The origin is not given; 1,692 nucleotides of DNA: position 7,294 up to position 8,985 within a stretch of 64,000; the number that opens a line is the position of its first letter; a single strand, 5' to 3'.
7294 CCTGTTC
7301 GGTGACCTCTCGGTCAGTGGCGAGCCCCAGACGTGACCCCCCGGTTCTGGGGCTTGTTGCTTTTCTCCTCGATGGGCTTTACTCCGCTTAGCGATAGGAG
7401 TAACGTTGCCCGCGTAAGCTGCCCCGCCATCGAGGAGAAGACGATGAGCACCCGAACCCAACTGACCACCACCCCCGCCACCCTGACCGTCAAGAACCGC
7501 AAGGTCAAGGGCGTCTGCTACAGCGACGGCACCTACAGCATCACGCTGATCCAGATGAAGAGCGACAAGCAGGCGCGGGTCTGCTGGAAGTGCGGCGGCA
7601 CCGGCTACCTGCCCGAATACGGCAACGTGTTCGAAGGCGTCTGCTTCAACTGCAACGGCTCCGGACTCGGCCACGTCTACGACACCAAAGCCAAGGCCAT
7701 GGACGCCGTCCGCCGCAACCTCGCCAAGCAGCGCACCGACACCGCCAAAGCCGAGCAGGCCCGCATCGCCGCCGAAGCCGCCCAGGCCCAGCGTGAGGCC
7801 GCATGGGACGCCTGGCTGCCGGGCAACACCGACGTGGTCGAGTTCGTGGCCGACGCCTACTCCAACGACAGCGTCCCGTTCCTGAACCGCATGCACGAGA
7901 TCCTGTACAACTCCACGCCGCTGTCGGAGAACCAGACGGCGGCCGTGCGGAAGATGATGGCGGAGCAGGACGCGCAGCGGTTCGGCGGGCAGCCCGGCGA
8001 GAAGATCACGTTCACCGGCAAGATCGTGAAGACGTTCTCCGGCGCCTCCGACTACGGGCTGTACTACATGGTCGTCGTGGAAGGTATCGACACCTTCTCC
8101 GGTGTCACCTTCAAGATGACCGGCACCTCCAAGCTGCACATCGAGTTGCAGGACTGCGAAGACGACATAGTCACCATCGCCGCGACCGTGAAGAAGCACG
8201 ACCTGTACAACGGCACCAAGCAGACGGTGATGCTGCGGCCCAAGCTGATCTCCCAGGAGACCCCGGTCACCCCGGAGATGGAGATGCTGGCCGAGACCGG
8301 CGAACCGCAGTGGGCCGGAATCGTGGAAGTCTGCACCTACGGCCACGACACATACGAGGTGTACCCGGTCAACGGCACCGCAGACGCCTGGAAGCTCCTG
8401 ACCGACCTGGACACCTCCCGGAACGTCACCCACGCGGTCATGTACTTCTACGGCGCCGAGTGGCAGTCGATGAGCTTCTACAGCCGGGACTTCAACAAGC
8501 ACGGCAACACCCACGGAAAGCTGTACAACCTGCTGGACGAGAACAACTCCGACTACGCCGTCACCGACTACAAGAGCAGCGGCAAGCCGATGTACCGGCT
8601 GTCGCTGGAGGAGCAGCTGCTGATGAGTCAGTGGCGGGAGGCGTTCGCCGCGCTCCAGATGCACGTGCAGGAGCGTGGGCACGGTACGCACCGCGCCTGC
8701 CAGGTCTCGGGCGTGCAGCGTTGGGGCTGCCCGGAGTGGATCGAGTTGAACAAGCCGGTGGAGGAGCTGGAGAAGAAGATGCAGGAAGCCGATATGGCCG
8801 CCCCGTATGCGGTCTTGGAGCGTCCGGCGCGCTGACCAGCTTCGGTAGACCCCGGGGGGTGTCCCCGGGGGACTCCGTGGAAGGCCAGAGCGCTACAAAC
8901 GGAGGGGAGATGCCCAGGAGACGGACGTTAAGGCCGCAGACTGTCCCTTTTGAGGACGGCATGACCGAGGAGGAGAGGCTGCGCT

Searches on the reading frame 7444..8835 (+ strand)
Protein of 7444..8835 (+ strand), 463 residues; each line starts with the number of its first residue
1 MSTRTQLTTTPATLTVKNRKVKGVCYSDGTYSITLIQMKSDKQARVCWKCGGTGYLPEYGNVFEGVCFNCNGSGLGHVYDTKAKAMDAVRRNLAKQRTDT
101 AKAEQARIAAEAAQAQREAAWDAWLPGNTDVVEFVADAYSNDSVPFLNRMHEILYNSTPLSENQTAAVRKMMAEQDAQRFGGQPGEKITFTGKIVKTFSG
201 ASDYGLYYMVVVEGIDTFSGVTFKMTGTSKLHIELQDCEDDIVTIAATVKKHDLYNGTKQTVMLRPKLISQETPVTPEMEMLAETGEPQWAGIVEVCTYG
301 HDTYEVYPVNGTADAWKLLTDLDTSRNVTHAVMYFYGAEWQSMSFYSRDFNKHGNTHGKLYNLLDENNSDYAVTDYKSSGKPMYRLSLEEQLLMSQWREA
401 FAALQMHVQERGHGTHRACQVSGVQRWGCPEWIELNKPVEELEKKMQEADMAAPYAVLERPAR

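Call 9: search_protein_families(library=pfam, proteins=[window:7444-8835:+], max_evalue=0.01)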
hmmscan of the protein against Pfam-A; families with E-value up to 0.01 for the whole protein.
window:7444-8835:+ (463 aa): 0 families

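Call 10: search_protein_families(library=phrogs, proteins=[window:7444-8835:+], max_evalue=0.001)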
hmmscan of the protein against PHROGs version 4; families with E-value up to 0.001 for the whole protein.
window:7444-8835:+ (463 aa): 11 families
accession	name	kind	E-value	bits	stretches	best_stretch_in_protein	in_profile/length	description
phrog_2319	-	unknown function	8.8e-14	52.6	1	162-268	296-396/399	-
phrog_4046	-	unknown function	4e-12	47.2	1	44-181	49-164/301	-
phrog_4265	-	unknown function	1.3e-11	45.7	1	40-214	18-212/280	-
phrog_4095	-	unknown function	1.7e-11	45.2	2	44-122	34-119/234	-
phrog_30451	-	unknown function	9.8e-11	42.6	1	160-268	170-279/287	-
phrog_3628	-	unknown function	2.2e-09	37.9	1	172-269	164-256/257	-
phrog_32167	-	unknown function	9.6e-07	29.8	1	37-112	147-219/285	-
phrog_9961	-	unknown function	1.1e-06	30.2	1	44-125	7-82/99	-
phrog_37598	-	unknown function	2.3e-06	28.5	1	29-112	39-120/163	-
phrog_27218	-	unknown function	1.2e-05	26.2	1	128-267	47-188/192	-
phrog_8027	-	unknown function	0.00091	20.4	0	45-107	6-69/153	-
